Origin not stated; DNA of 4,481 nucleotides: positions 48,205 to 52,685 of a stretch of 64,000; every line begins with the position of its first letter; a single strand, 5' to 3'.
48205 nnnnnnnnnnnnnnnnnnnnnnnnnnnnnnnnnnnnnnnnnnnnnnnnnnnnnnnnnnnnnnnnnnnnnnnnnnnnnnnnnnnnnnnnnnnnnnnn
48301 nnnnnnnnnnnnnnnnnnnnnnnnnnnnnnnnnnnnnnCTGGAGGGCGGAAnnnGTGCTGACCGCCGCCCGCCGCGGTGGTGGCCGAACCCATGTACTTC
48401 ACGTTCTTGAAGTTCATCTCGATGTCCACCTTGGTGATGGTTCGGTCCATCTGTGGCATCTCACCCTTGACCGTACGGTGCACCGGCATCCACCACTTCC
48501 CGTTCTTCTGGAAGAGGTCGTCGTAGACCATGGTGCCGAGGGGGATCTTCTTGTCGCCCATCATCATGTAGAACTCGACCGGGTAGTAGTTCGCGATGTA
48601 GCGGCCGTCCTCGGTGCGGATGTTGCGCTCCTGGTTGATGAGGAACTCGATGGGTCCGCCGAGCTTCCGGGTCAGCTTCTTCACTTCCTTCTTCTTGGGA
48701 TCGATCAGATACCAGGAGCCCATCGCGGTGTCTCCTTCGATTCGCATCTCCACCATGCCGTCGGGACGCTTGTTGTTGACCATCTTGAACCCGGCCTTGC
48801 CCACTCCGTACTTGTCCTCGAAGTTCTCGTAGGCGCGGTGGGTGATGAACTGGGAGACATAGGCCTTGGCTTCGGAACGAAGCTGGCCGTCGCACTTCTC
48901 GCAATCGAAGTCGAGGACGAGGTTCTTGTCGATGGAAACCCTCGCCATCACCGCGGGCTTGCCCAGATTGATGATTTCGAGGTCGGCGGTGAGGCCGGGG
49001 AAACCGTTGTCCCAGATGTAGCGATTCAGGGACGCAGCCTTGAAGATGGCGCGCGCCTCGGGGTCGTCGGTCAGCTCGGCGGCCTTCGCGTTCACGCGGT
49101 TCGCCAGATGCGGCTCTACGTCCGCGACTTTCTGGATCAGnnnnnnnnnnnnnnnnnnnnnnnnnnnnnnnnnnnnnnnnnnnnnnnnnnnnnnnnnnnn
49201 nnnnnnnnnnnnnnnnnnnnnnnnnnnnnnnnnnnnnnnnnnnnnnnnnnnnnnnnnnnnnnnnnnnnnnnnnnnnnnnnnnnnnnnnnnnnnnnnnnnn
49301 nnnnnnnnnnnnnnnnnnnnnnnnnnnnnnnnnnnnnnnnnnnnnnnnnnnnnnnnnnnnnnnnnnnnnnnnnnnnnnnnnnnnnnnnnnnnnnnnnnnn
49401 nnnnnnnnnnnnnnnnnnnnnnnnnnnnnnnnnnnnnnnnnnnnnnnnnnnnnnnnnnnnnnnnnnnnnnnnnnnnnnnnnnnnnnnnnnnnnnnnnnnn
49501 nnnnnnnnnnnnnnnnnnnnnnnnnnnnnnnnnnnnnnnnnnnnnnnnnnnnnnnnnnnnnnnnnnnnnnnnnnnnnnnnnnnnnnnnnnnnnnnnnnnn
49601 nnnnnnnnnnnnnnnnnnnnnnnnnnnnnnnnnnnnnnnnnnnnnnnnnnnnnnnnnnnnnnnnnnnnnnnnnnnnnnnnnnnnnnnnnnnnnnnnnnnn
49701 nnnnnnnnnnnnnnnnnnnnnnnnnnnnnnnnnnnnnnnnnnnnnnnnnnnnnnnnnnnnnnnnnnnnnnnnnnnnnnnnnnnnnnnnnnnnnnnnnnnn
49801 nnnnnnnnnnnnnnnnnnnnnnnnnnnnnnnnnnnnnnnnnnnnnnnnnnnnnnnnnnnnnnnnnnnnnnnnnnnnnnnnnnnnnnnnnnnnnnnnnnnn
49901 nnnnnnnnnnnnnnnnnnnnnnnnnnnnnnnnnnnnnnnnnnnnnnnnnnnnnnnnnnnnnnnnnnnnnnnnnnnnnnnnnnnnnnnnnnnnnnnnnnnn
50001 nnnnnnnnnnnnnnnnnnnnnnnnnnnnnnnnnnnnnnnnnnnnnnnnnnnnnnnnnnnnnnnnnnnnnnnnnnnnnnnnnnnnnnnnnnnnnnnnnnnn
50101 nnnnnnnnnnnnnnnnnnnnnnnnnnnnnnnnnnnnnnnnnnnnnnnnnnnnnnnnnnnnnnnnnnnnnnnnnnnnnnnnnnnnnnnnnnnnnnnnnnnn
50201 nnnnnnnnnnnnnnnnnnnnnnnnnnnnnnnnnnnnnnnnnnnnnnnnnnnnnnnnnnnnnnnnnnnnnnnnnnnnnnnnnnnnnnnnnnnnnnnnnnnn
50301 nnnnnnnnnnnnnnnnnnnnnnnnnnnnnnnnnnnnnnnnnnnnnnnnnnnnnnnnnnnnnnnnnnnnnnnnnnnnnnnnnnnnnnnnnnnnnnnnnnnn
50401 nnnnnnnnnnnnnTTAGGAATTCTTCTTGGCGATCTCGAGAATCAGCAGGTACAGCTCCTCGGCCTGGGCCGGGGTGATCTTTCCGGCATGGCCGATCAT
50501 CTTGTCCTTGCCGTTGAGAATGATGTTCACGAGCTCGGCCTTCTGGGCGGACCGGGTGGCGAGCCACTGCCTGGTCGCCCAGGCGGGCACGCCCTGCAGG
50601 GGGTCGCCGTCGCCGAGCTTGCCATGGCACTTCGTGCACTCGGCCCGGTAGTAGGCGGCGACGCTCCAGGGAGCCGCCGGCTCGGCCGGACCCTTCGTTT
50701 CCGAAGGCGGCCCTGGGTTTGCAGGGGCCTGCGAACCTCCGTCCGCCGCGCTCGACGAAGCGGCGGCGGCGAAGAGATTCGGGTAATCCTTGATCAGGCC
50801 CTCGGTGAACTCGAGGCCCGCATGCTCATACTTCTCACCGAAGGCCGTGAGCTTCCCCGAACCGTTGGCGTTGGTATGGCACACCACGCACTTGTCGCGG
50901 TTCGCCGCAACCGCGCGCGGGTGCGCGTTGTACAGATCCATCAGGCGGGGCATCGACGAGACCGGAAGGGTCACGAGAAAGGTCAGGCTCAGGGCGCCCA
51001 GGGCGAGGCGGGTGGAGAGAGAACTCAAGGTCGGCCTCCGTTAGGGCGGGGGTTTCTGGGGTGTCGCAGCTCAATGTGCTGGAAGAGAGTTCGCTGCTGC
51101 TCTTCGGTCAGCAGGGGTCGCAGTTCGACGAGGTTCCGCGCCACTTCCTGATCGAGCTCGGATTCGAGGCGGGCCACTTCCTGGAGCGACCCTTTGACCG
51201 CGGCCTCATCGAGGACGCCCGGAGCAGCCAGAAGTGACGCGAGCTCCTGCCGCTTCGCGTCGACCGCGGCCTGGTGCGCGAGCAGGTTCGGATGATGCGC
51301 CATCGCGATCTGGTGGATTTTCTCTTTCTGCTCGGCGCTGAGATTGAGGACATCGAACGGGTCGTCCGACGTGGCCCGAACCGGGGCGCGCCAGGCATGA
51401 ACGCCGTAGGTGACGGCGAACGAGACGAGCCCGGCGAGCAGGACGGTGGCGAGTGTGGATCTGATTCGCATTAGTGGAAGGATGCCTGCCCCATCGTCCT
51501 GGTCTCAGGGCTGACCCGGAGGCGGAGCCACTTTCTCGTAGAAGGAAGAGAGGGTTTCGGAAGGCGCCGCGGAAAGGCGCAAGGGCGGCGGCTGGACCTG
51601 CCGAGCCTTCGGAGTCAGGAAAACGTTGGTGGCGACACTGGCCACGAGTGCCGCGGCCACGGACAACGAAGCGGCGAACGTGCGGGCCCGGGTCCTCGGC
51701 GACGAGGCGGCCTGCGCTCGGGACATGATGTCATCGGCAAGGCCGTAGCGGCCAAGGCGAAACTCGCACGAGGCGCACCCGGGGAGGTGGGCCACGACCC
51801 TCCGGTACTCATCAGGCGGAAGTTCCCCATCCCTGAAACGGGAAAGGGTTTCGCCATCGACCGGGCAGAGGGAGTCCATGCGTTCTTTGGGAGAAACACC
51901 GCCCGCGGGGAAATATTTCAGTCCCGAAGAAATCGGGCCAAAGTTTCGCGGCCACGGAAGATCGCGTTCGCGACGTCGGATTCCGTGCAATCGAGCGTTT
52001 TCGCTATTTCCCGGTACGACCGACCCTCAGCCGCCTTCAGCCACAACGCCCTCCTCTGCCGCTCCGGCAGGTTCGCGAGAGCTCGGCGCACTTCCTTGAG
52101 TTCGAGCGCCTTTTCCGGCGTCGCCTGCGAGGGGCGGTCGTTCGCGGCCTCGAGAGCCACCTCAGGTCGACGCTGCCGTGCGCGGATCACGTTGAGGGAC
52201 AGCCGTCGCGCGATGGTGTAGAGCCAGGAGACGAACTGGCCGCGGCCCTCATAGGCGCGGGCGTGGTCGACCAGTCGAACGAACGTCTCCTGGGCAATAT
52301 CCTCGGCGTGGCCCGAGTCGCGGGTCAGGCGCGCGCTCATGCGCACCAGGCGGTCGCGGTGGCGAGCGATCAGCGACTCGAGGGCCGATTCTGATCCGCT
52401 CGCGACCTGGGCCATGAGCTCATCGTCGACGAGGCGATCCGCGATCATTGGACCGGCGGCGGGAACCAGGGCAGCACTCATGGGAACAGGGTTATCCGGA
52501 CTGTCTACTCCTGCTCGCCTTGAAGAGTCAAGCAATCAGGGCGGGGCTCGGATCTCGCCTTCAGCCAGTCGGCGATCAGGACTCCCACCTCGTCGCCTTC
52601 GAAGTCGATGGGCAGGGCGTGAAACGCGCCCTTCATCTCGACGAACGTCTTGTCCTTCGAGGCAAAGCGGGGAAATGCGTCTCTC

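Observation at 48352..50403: Compositionally distinct 683-aa secreted protein with internal duplication embedded in a respiratory gene neighbourhood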

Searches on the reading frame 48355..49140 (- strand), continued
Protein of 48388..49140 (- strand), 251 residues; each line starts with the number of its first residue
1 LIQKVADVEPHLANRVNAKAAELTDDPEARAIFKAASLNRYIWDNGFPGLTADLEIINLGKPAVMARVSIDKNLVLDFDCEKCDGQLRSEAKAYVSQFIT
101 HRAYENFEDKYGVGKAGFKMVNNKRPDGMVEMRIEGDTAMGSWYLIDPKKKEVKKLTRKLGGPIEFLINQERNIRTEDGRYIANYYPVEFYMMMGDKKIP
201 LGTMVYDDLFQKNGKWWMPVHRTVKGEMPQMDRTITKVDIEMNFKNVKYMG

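Call 84: find_homologous_proteins(query=P0151, max_evalue=1e-10)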
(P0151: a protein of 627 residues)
Query P0151 (627 aa): 134 proteins with E <= 1e-10 among 8000 candidates; the best 120 are listed.
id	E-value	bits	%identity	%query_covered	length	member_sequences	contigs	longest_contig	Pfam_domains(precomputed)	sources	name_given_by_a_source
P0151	0.0e+0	1413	100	100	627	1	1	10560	PF03929.22,PF11866.14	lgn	-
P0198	2.8e-154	533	67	57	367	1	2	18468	PF03929.22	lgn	-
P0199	1.6e-139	485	62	57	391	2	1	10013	PF03929.22,PF03413.26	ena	-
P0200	1.5e-113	399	54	58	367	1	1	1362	PF03929.22,PF03413.26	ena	-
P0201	9.1e-112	393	54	57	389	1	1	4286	PF03929.22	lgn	-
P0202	8.6e-104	366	50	59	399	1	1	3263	PF01292.27,PF03929.22,PF03413.26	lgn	-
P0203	2.9e-102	361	51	57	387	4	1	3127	PF03929.22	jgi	jgi:uncharacterized iron-regulated membrane protein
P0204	2.4e-99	352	50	56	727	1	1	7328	PF03929.22,PF02424.21,PF03413.26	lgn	-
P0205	2.9e-99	351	50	56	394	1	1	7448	PF03929.22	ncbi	-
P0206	2.9e-98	348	47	52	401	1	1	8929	PF03929.22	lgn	-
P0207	1.4e-97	346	51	59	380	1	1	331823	PF03929.22,PF03413.26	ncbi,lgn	ncbi:MAG: PepSY-associated TM helix domain-containing protein [Armatimonadota bacterium]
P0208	4.9e-97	344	48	57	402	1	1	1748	PF03929.22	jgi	jgi:uncharacterized iron-regulated membrane protein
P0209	1.5e-96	343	48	57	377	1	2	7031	PF03929.22,PF03413.26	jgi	jgi:uncharacterized iron-regulated membrane protein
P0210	5.0e-96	341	47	57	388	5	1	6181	PF03929.22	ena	-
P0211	1.2e-95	339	49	55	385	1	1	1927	PF03929.22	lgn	-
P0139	1.6e-72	263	60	34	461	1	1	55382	PF11866.14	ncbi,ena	-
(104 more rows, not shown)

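Call 85: find_encoding_contigs(protein=P0151, flank=6000, max_places=2)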
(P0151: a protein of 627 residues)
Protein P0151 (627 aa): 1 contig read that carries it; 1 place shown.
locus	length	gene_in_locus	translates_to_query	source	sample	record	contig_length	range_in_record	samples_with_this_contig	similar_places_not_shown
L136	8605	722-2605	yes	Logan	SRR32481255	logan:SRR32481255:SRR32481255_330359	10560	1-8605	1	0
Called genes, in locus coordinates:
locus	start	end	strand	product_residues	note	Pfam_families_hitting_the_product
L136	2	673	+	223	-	?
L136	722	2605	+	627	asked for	PF03929:PepSY_TM, PF11866:DUF3386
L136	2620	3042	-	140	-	-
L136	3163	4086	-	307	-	-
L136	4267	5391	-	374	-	PF01784:DUF34_NIF3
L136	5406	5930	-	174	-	PF00156:Pribosyltran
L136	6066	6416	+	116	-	PF02261:Asp_decarbox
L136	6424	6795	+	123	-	PF01242:PTPS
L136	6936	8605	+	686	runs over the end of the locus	PF02706:Wzz, PF13807:GNVR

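Call 86: find_encoding_contigs(protein=P0198, flank=6000, max_places=2)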
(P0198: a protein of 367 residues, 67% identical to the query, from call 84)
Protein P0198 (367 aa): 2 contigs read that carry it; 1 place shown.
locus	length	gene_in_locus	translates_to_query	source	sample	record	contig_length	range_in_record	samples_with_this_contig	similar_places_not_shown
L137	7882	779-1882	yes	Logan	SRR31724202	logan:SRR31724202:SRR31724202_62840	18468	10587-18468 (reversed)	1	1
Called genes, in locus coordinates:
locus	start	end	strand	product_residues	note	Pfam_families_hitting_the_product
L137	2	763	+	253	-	?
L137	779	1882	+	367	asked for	PF03929:PepSY_TM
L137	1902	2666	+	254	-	PF11866:DUF3386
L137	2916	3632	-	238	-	-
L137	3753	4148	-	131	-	-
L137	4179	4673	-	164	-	PF07963:N_methyl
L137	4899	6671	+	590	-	PF02638:GHL10, PF16373:DUF4985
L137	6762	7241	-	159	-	PF01424:R3H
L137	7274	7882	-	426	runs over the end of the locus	PF02096:60KD_IMP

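Call 87: find_encoding_contigs(protein=P0139, flank=6000, max_places=2)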
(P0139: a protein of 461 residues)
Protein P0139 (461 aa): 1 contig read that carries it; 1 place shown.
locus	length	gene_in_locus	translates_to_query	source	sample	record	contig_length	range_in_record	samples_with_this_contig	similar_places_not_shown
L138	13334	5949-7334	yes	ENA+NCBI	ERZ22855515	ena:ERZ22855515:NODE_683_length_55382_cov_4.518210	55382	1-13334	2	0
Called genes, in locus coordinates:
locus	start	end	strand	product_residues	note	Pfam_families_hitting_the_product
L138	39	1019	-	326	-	PF01073:3Beta_HSD, PF01370:Epimerase, PF02719:Polysacc_synt_2 (weak), PF04321:RmlD_sub_bind, PF05368:NmrA, PF13460:NAD_binding_10, PF16363:GDP_Man_Dehyd, PF07993:NAD_binding_4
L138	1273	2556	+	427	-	PF07690:MFS_1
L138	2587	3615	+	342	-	PF00730:HhH-GPD (weak)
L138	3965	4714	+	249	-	PF07963:N_methyl, PF07596:SBP_bac_10 (faint)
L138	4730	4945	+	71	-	-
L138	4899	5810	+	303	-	-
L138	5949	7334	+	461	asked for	PF11866:DUF3386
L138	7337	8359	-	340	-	PF05496:RuvB_N, PF00004:AAA, PF07728:AAA_5 (weak), PF17864:AAA_lid_4, PF05491:WHD_RuvB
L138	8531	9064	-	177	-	PF20461:DUF6714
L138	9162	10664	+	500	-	PF00890:FAD_binding_2 (faint), PF01266:DAO (weak), PF01593:Amino_oxidase, PF07992:Pyr_redox_2 (faint), PF13450:NAD_binding_8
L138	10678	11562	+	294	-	PF00494:SQS_PSY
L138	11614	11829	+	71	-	-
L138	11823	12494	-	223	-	PF00027:cNMP_binding, PF13545:HTH_Crp_2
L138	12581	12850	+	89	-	PF12797:Fer4_2 (faint), PF13237:Fer4_10 (faint), PF14697:Fer4_21 (faint), PF25160:LdpA_Fe-S-bd (faint), PF12838:Fer4_7, PF13187:Fer4_9 (weak), PF00037:Fer4, PF12837:Fer4_6 (weak), +1 more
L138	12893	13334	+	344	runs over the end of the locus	PF00144:Beta-lactamase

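Call 88: find_encoding_contigs(protein=P0199, flank=5000, max_places=1)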
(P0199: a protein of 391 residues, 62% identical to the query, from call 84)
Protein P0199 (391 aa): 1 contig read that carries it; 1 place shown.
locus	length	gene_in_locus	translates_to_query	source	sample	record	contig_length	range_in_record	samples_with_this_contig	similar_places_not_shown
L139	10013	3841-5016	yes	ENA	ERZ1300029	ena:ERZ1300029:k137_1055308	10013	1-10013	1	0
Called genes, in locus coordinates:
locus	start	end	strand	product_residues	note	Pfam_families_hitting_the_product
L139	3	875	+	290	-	?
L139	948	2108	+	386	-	PF12704:MacB_PCD, PF02687:FtsX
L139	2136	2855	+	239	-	PF00005:ABC_tran, PF13304:AAA_21 (faint), PF02463:SMC_N (weak)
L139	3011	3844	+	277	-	PF07963:N_methyl, PF07596:SBP_bac_10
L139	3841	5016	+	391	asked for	PF03929:PepSY_TM, PF03413:PepSY (faint)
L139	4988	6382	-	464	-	PF07992:Pyr_redox_2, PF00070:Pyr_redox, PF02852:Pyr_redox_dim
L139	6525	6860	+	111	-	-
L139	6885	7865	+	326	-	-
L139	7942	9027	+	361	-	PF12275:DUF3616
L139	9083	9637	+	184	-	-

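Call 89: find_encoding_contigs(protein=P0207, flank=5000, max_places=1)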
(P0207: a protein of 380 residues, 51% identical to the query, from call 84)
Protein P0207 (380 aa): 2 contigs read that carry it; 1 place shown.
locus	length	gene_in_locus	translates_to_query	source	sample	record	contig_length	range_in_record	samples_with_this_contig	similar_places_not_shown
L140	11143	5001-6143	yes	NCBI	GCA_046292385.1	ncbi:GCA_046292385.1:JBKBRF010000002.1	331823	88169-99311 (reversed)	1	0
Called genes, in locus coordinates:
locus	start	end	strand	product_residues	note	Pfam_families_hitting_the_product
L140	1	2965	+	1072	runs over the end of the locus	PF00873:ACR_tran, PF03176:MMPL (faint)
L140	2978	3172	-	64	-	-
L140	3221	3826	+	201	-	-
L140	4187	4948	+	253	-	PF07963:N_methyl, PF07596:SBP_bac_10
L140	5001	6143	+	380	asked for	PF03929:PepSY_TM, PF03413:PepSY (faint)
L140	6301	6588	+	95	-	PF12840:HTH_20, PF01022:HTH_5 (faint), PF12802:MarR_2 (faint)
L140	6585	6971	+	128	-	PF00903:Glyoxalase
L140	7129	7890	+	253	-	PF13411:MerR_1, PF00376:MerR, PF09278:MerR-DNA-bind (weak), PF07739:TipAS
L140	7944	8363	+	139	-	-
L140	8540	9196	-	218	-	PF06439:3keto-disac_hyd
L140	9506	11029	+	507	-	PF05362:Lon_C, PF13541:ChlI, PF20030:bpMoxR (faint), PF00158:Sigma54_activat (faint), PF01078:Mg_chelatase, PF07728:AAA_5, PF00493:MCM, PF13335:Mg_chelatase_C, +1 more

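Call 90: search_protein_families(library=pfam, proteins=[L137:2-763:+, L136:2-673:+, L137:1902-2666:+], max_evalue=0.01)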
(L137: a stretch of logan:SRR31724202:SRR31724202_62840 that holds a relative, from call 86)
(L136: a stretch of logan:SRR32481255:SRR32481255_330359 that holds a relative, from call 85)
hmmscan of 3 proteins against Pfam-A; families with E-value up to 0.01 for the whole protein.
L137:2-763:+ (253 aa): 1 family
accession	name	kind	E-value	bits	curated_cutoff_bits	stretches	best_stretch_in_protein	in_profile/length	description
PF07596.16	SBP_bac_10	-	2.4e-11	44.6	23.3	1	24-89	2-64/268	Protein of unknown function (DUF1559)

L136:2-673:+ (223 aa): 1 family
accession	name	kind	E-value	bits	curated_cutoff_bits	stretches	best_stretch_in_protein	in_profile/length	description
PF07596.16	SBP_bac_10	-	5.9e-15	56.5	23.3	1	3-64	2-63/268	Protein of unknown function (DUF1559)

L137:1902-2666:+ (254 aa): 1 family
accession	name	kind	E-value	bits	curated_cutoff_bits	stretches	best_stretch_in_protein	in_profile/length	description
PF11866.13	DUF3386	-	5.2e-36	124.5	25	1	35-245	5-211/211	Protein of unknown function (DUF3386)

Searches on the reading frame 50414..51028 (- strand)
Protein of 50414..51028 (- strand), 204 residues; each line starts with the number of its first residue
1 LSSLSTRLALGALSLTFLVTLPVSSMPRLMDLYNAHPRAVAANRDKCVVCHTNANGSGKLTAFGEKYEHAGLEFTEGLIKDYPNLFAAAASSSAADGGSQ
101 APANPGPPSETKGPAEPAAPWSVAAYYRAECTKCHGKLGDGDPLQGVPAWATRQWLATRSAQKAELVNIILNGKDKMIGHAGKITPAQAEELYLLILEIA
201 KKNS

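Call 6: search_protein_families(library=pfam, proteins=[window:50414-51028:-], max_evalue=0.01)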
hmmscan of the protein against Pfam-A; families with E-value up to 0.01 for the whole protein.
window:50414-51028:- (204 aa): 3 families
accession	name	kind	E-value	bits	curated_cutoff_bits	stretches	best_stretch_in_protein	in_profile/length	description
PF13442.11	Cytochrome_CBB3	-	7.4e-11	42.7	27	1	123-193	6-65/68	Cytochrome C oxidase, cbb3-type, subunit III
PF00034.26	Cytochrom_C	-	1.5e-05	26.6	21.3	1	126-190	7-80/90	Cytochrome c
PF14522.11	Cytochrome_C7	-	0.0026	18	24.8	0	36-58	5-27/67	Cytochrome c7 and related cytochrome c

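Call 7: search_protein_families(library=ncbifam, proteins=[window:50414-51028:-], max_evalue=0.01)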
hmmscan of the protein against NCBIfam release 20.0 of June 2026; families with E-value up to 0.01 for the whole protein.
window:50414-51028:- (204 aa): 6 families
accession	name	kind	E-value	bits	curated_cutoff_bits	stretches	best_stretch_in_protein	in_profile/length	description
NF045774.1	cytochro_C551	exception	7.8e-05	22.6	118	1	95-180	18-92/110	cytochrome c551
NF045773.1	cytochro_C550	exception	9.4e-05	22.3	125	1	121-190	50-110/118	cytochrome c550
TIGR01904.2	GSu_C4xC__C2xCH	domain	0.002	17.8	27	0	112-138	35-59/73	CxxxxCH/CxxCH domain c-type cytochrome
TIGR00782.1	ccoP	equivalog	0.0033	16.8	179.95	0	125-174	208-255/285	cytochrome-c oxidase, cbb3-type subunit III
NF045930.1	Cytc6PetJCyano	equivalog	0.0038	17.2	135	0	124-202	32-108/110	cytochrome c6 PetJ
TIGR03874.1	4cys_cytochr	equivalog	0.0078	16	161.75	0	125-190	38-97/143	c-type cytochrome, methanol metabolism-related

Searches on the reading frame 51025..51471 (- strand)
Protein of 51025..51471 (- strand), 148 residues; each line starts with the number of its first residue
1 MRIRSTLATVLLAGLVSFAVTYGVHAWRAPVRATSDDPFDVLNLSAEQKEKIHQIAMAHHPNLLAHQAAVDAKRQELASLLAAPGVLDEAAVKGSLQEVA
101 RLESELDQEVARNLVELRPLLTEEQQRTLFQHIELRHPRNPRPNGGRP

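Call 6: search_protein_families(library=pfam, proteins=[window:51025-51471:-], max_evalue=0.01)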
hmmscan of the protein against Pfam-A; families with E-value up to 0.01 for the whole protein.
window:51025-51471:- (148 aa): 2 families
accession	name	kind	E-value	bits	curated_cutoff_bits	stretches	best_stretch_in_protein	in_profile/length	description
PF13801.11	Metal_resist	-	4.7e-13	49.8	29.2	1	7-127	4-124/125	Heavy-metal resistance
PF07813.17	LTXXQ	-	2.5e-05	25.4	24.3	1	39-132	10-99/100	LTXXQ motif family protein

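Call 7: search_protein_families(library=ncbifam, proteins=[window:51025-51471:-], max_evalue=0.01)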
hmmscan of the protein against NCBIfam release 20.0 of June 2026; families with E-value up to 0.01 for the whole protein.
window:51025-51471:- (148 aa): 3 families
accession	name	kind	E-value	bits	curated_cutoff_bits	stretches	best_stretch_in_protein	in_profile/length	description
NF007769.1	PRK10455.1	equivalog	5e-06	26.9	174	1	33-143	48-154/160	ATP-independent periplasmic protein-refolding chaperone Spy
NF007687.2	PRK10363.1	equivalog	0.00013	21.9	160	1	36-134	51-145/152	cell-envelope stress modulator CpxP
NF009392.0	PRK12751.1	equivalog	0.0033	17.6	238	1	38-132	51-141/162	periplasmic stress adaptor protein CpxP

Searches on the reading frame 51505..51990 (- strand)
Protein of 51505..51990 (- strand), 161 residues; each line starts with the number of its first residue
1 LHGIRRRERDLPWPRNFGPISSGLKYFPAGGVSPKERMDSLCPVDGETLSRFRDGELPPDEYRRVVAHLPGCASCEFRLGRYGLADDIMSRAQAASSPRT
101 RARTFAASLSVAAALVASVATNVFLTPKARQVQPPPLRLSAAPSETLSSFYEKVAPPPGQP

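Call 56: search_protein_families(library=pfam, proteins=[window:51505-51990:-], max_evalue=0.01)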
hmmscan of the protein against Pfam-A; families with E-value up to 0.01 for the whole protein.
window:51505-51990:- (161 aa): 1 family
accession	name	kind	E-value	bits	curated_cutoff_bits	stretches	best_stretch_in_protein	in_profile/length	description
PF13490.11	zf-HC2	-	3.4e-07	30.7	22.2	1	49-75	8-34/35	Putative zinc-finger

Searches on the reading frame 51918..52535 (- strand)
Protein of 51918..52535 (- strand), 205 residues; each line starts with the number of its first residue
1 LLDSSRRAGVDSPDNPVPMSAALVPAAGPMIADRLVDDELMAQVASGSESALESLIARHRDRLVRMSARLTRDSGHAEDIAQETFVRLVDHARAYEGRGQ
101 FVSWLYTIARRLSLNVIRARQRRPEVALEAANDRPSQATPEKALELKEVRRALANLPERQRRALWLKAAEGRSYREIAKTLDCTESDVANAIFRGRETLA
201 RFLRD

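Call 56: search_protein_families(library=pfam, proteins=[window:51918-52535:-], max_evalue=0.01)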
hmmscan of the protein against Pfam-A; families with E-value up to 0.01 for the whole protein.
window:51918-52535:- (205 aa): 7 families
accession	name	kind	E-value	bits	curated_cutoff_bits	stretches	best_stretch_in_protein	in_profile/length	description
PF04542.20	Sigma70_r2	-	2.5e-16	59.6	24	1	55-123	1-71/71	Sigma-70 region 2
PF08281.18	Sigma70_r4_2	-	7.5e-16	58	25.7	1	147-199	2-54/54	Sigma-70, region 4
PF07638.17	Sigma70_ECF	-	4e-10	40.3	21.1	1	39-193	6-173/185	ECF sigma factor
PF04545.22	Sigma70_r4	-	1.7e-05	24.6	24.1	1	152-199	1-48/50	Sigma-70, region 4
PF13384.12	HTH_23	-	0.00088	19.5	24.6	1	158-186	3-32/50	Homeodomain-like domain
PF22233.2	PhyR_sigma-like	-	0.0011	19.2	27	1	153-190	1-38/50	Response regulator PhyR, sigma-like domain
PF19889.5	DUF6362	-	0.002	18.9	31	1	124-189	24-88/98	Domain of unknown function (DUF6362)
